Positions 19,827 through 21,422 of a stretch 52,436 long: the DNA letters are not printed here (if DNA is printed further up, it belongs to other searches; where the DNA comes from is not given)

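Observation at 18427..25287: ipf-like cluster: BenA-type Rieske dioxygenase coupled to a thiolase and a CoA ligase, suggesting dioxygenation of an aryl-alkanoyl-CoA with thiolytic side-chain removal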

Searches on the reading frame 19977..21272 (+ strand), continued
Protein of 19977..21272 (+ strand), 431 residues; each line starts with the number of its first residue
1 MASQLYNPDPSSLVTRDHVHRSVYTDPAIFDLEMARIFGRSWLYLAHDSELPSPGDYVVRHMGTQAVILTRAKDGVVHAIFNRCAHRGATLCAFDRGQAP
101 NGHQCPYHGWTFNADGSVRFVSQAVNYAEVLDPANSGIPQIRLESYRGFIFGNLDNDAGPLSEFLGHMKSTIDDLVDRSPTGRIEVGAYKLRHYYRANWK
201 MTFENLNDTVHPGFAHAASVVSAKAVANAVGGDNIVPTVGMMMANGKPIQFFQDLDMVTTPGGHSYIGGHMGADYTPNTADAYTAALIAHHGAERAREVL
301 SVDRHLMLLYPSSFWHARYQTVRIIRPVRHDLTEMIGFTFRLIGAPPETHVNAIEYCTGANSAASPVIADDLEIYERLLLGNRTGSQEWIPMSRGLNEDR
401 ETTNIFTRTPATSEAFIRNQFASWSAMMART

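Call 22: find_related_loci(query=window:19977-21272:+, collection=genome_contigs, flank=10000)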
Query window:19977-21272:+ (431 aa) in genome_contigs; peptide patterns used: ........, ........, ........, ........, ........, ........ (x = any residue, [..] = any of these).
257 stretches matched a pattern; 242 encode a relative of the query (tblastn E <= 1e-3); the best 80 are kept; 80 distinct loci.
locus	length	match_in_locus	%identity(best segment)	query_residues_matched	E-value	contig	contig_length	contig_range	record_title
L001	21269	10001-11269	81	9-430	0e+0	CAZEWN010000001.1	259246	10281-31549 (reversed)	MAG TPA_asm: uncultured Erythrobacter sp. isolate binchicken_co311_242 genome assembly, contig: NODE_53_length_259246_co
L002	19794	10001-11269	80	9-430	0e+0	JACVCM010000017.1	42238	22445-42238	MAG: Sphingomonadaceae bacterium isolate Desfum bin_2_GBBB08 NODE_104_length_42238_cov_3.322386, whole genome shotgun se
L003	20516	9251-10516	78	9-429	0e+0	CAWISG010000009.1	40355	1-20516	MAG: uncultured Alphaproteobacteria bacterium isolate MFD03250.bin.1.187 genome assembly, contig: contig_28317, whole ge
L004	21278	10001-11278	77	6-430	0e+0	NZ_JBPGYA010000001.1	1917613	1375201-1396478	Sphingomonas sp. GlSt437 GISt437_contig1_length=1917613, whole genome shotgun sequence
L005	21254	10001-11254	79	13-429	0e+0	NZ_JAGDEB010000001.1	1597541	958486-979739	Erythrobacter sp. NFXS35 NFXS35_1, whole genome shotgun sequence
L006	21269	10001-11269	80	1-424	0e+0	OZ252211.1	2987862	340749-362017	MAG: Sphingomonas sp. isolate 8b653ae1-d252-48bc-9f7e-76c7f469330e genome assembly, chromosome: 1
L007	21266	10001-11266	78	9-429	0e+0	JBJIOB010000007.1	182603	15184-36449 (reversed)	MAG: Erythrobacter sp. isolate MAG7 contig_1593, whole genome shotgun sequence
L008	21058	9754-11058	76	1-430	0e+0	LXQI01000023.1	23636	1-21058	MAG: Erythrobacter sp. ANT-B3C2 ANT-B3C2_contig-23, whole genome shotgun sequence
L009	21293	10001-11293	76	2-430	0e+0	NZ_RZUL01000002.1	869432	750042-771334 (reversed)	Sphingobium algorifonticola strain TLA-22 NODE_2_length_869432_cov_84, whole genome shotgun sequence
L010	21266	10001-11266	77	10-430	0e+0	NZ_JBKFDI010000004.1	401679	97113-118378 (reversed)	Erythrobacter sp. NE805 4, whole genome shotgun sequence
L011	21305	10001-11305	75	1-430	0e+0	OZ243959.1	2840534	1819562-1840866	MAG: Qipengyuania sp. isolate f693b026-f2d2-426a-8e49-dd58bab10fb2 genome assembly, chromosome: 1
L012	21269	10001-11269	76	7-428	0e+0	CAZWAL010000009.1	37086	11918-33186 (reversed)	MAG TPA_asm: uncultured Stakelama sp. isolate SRP287051_co1_152 genome assembly, contig: NODE_1847_length_37086_cov_12.6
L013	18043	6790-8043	78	13-429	0e+0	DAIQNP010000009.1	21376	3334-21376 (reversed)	MAG TPA_asm: Erythrobacter sp. isolate CTOTU7329 NODE_2751_length_21376_cov_4.851226, whole genome shotgun sequence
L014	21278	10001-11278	75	1-421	0e+0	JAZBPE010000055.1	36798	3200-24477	MAG: Erythrobacter sp. isolate bin.337 k117_1903918, whole genome shotgun sequence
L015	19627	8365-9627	76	10-429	0e+0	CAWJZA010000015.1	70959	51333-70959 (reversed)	MAG: uncultured Alphaproteobacteria bacterium isolate MFD04580.bin.2.91 genome assembly, contig: contig_44812, whole gen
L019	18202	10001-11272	71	10-431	0e+0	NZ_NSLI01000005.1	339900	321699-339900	Sphingomonas lenta strain 1PNM-20 contig5, whole genome shotgun sequence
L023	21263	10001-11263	71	9-428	0e+0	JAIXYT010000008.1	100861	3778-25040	MAG: Sphingomonadales bacterium isolate D8_MAG_00024 pond_D8_MAG_00024_000000000040, whole genome shotgun sequence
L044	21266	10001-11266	40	11-428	3e-96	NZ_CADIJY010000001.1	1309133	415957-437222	Achromobacter aegrifaciens strain LMG 26852 isolate LMG 26852, whole genome shotgun sequence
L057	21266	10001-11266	40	11-428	2e-95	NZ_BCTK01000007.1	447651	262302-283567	Achromobacter piechaudii NBRC 102461, whole genome shotgun sequence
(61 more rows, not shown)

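Call 26: search_protein_families(library=pfam, proteins=[L044:3208-4512:+, L044:4600-6303:+, L044:6324-7286:+, L044:7516-8694:+, L044:8723-9967:+, L044:9977-11320:+, L044:11311-11844:+, L044:12397-13272:+, L044:13291-15033:-, L044:1382-2452:-], max_evalue=0.0001)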
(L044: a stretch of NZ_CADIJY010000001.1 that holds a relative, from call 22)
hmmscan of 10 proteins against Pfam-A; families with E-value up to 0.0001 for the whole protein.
L044:3208-4512:+ (434 aa): 0 families

L044:4600-6303:+ (567 aa): 0 families

L044:6324-7286:+ (320 aa): 0 families

L044:7516-8694:+ (392 aa): 3 families
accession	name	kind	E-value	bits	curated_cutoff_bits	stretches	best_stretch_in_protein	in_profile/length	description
PF13458.12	Peripla_BP_6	-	5.4e-78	263.5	31.7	1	28-362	1-339/343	Periplasmic binding protein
PF13433.12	Peripla_BP_5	-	3.7e-23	82.7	27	1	29-354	1-329/363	Periplasmic binding protein domain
PF01094.35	ANF_receptor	-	1.3e-05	24.8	25.4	1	52-353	6-341/353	Receptor family ligand binding region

L044:8723-9967:+ (414 aa): 2 families
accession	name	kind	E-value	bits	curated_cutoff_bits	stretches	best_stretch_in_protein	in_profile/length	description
PF01738.24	DLH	-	3.4e-43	148.2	21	1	20-233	1-215/217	Dienelactone hydrolase family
PF12680.13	SnoaL_2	-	2.3e-06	28.6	27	1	252-360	7-100/102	SnoaL-like domain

L044:9977-11320:+ (447 aa): 2 families
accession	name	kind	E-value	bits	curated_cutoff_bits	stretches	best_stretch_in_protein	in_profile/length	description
PF00355.32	Rieske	-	6e-19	68.2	20.3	1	40-123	2-82/88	Rieske [2Fe-2S] domain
PF00848.25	Ring_hydroxyl_A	-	4.2e-07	30.5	24.9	1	198-389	15-182/208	Ring hydroxylating alpha subunit (catalytic domain)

L044:11311-11844:+ (177 aa): 2 families
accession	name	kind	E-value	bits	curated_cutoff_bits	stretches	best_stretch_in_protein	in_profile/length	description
PF00866.24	Ring_hydroxyl_B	-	8.5e-36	123.6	27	1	33-166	1-140/144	Ring hydroxylating beta subunit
PF13577.12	SnoaL_4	-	1.1e-10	42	24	1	22-157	4-123/126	SnoaL-like domain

L044:12397-13272:+ (291 aa): 3 families
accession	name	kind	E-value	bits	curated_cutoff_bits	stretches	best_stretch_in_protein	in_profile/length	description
PF13561.12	adh_short_C2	-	1.2e-55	189.1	27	1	43-272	5-236/236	Enoyl-(Acyl carrier protein) reductase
PF00106.31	adh_short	-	1.1e-43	149.4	26.6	1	35-216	1-188/195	short chain dehydrogenase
PF08659.16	KR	-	7.1e-10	39.5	22.6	1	36-184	2-156/180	KR domain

L044:13291-15033:- (580 aa): 2 families
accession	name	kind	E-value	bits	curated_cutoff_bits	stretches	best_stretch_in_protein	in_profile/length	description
PF03961.19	FapA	-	3.7e-60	204.3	31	1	300-576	2-271/272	Flagellar Assembly Protein A beta solenoid domain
PF20250.3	FapA_N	-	1e-42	145.9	27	1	122-291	2-176/178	Flagellar Assembly Protein A N-terminal region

L044:1382-2452:- (356 aa): 3 families
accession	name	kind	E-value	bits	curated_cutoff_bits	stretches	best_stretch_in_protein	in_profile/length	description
PF14815.12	NUDIX_4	-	4.3e-25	88.2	35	1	235-342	3-112/113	NUDIX domain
PF00730.31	HhH-GPD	-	5.3e-25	88.3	26.2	1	33-164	2-105/108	HhH-GPD superfamily base excision DNA repair protein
PF00633.29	HHH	-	1.6e-05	25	24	1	99-125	4-30/30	Helix-hairpin-helix motif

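Call 30: search_dna_similar(query=window:19977-21272:+, collection=plasmids, mode=protein, max_rows=40, max_evalue=1e-20)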
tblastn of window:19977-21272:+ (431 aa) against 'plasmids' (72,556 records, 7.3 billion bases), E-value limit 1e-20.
Records with a match: 502; places in all: 690; records where one place covers at least 80% of the query: 266.
Best place of each record, by identity: <60% 502.
By first word of the organism name: Rhodococcus 50; Pseudosulfitobacter 38; Pseudomonas 24; Novosphingobium 20; Burkholderia 19; Sulfitobacter 19; Rhizobium 15; Sinorhizobium 14; Caballeronia 13; Sphingobium 12; and 96 more.
By predicted mobility (MOB-suite, as given by PLSDB): non-mobilizable 278; conjugative 145; mobilizable 79.
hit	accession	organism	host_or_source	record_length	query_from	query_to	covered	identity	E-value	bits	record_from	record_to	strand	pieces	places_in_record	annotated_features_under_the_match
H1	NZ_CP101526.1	Burkholderia arboris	mixed culture,soil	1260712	5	428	98%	39.3%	3e-83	286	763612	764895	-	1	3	none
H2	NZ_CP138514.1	Variovorax paradoxus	Legume root,PacBio whole genome assembly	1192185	9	428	97%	38.8%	4e-84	288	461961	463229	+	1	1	none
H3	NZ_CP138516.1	Variovorax paradoxus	Legume root,PacBio whole genome assembly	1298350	9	428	97%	38.6%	5e-84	288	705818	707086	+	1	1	none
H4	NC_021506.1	Pseudomonas resinovorans NBRC 106553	-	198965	7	431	99%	37.8%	4e-77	268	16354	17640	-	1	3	Rieske 2Fe-2S domain-containing protein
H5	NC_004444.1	Pseudomonas resinovorans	-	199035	7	431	99%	37.8%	4e-77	268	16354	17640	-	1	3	Rieske 2Fe-2S domain-containing protein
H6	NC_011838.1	Pseudomonas putida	-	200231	7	431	99%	37.8%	4e-77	268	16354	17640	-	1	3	Rieske 2Fe-2S domain-containing protein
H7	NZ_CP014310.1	Burkholderia sp. PAMC 26561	single cell,lichen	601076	11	428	97%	37.2%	8e-78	270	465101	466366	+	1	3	aromatic ring-hydroxylating dioxygenase subunit alpha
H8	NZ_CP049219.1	Agrobacterium tumefaciens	Clematis,cell culture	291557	11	428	97%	35.9%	6e-75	261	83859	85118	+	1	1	aromatic ring-hydroxylating dioxygenase subunit alpha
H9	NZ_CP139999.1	Agrobacterium tumefaciens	-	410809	9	428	97%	34.4%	3e-66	236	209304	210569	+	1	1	Rieske 2Fe-2S domain-containing protein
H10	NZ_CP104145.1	Rhizobium sullae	Sulla coronaria,cell culture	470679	6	428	98%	34.0%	2e-68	243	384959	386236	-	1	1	Rieske 2Fe-2S domain-containing protein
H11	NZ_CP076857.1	Mycobacterium avium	Homo sapiens,sputum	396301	12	425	96%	34.3%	6e-55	203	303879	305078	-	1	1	aromatic ring-hydroxylating dioxygenase subunit alpha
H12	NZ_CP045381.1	Labrenzia sp. THAF35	pure culture,Surface of a polyethylene ...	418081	11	431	98%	33.6%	2e-70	249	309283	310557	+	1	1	aromatic ring-hydroxylating dioxygenase subunit alpha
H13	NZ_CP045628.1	Roseibium aggregatum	-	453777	11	431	98%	33.6%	2e-70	249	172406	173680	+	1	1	aromatic ring-hydroxylating dioxygenase subunit alpha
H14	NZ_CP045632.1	Roseibium aggregatum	-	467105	11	431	98%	33.6%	2e-70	249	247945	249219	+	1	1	aromatic ring-hydroxylating dioxygenase subunit alpha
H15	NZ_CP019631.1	Roseibium algicola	Rhodosorus marinus,cell culture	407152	11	431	98%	33.6%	2e-70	248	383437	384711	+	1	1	aromatic ring-hydroxylating dioxygenase subunit alpha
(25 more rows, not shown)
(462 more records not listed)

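Call 31: get_annotated_region(hit=H2, flank=14000)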
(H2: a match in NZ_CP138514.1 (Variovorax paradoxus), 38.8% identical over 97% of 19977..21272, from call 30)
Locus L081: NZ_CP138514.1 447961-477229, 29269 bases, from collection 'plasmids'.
description: Variovorax paradoxus strain SPNA7 plasmid unnamed, complete sequence
organism: Variovorax paradoxus (NCBI taxid 34073)
taxonomy: Bacteria; Pseudomonadota; Betaproteobacteria; Burkholderiales; Comamonadaceae; Variovorax; Variovorax paradoxus
host: -; source: Legume root,PacBio whole genome assembly; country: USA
typing (MOB-suite, as given by PLSDB): non-mobilizable
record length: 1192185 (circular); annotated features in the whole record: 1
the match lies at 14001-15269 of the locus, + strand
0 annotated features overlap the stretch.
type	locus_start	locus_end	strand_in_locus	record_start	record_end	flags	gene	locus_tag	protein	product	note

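Call 35: search_protein_families(library=pfam, proteins=[L081:8163-9221:+, L081:9218-10417:+, L081:10276-11754:+, L081:11598-13013:+, L081:13240-13995:+, L081:16052-17197:+, L081:17184-18158:-, L081:18204-19568:-, L081:19584-20483:+, L081:21973-23529:+], max_evalue=0.0001)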
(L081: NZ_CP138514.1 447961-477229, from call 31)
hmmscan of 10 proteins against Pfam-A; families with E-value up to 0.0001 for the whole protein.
L081:8163-9221:+ (352 aa): 0 families

L081:9218-10417:+ (399 aa): 0 families

L081:10276-11754:+ (492 aa): 0 families

L081:11598-13013:+ (471 aa): 2 families
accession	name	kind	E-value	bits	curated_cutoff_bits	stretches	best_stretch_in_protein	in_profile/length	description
PF01738.24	DLH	-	3.7e-48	164.4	21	1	67-280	1-215/217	Dienelactone hydrolase family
PF12680.13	SnoaL_2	-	1e-06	29.7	27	1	299-407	7-100/102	SnoaL-like domain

L081:13240-13995:+ (251 aa): 0 families

L081:16052-17197:+ (381 aa): 0 families

L081:17184-18158:- (324 aa): 1 family
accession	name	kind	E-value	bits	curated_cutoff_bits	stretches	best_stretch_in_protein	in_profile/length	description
PF03401.19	TctC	-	1.6e-62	211.9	27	1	47-320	1-273/274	Tripartite tricarboxylate transporter family receptor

L081:18204-19568:- (454 aa): 1 family
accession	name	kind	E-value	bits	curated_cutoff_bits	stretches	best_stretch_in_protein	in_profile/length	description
PF01494.25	FAD_binding_3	-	1.5e-23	84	22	2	41-209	3-166/349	FAD binding domain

L081:19584-20483:+ (299 aa): 2 families
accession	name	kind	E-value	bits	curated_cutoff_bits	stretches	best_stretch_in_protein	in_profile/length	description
PF03466.25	LysR_substrate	-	3.4e-32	112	28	1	91-291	4-205/209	LysR substrate binding domain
PF00126.33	HTH_1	-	1.2e-20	73.6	26.6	1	6-64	2-60/60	Bacterial regulatory helix-turn-helix protein, lysR family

L081:21973-23529:+ (518 aa): 2 families
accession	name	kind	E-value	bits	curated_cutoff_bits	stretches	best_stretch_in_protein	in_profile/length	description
PF00155.27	Aminotran_1_2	-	5.4e-25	88.8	19.7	1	141-453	19-338/361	Aminotransferase class I and II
PF00392.27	GntR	-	1.6e-15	56.9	27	1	19-76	3-60/64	Bacterial regulatory proteins, gntR family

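Call 46: find_encoding_contigs(protein=P0118, flank=10000, max_places=2)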
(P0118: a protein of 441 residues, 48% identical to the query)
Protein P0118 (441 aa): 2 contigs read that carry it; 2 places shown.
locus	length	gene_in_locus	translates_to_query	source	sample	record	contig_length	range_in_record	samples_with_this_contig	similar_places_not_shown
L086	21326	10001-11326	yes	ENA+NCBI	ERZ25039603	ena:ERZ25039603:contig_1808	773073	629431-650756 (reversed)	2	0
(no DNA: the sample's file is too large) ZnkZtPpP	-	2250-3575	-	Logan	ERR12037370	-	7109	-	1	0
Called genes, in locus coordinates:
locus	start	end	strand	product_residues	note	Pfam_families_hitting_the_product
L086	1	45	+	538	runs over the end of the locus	PF01266:DAO (faint), PF01494:FAD_binding_3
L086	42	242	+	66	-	PF10932:DUF2783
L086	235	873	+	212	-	PF02798:GST_N, PF13417:GST_N_3, PF13409:GST_N_2, PF13410:GST_C_2 (weak)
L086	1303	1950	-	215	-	PF00378:ECH_1, PF16113:ECH_2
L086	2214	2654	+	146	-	PF04304:DUF454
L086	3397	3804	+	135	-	-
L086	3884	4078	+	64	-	-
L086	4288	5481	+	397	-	PF00108:Thiolase_N, PF02803:Thiolase_C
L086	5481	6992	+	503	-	PF00501:AMP-binding, PF13193:AMP-binding_C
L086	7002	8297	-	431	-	PF06808:DctM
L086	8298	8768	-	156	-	PF04290:DctQ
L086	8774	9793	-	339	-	PF03480:DctP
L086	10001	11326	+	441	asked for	PF00355:Rieske, PF00848:Ring_hydroxyl_A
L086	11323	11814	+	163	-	PF00866:Ring_hydroxyl_B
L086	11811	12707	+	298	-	PF20434:BD-FAE, PF00975:Thioesterase (faint), PF07859:Abhydrolase_3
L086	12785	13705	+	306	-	PF00126:HTH_1, PF03466:LysR_substrate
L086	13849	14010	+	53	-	-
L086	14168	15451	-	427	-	PF07613:DUF1576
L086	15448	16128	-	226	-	PF02492:cobW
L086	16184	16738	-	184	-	PF02814:UreE_N, PF05194:UreE_C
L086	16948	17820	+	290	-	PF01774:UreD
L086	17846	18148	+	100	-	PF00547:Urease_gamma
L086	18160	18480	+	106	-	PF00699:Urease_beta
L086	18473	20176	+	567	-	PF00449:Urease_alpha, PF01979:Amidohydro_1, PF07969:Amidohydro_3 (weak)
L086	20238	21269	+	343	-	PF03253:UT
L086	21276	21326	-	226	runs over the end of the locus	PF01730:UreF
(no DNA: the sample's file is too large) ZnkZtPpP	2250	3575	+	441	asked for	PF00355:Rieske, PF00848:Ring_hydroxyl_A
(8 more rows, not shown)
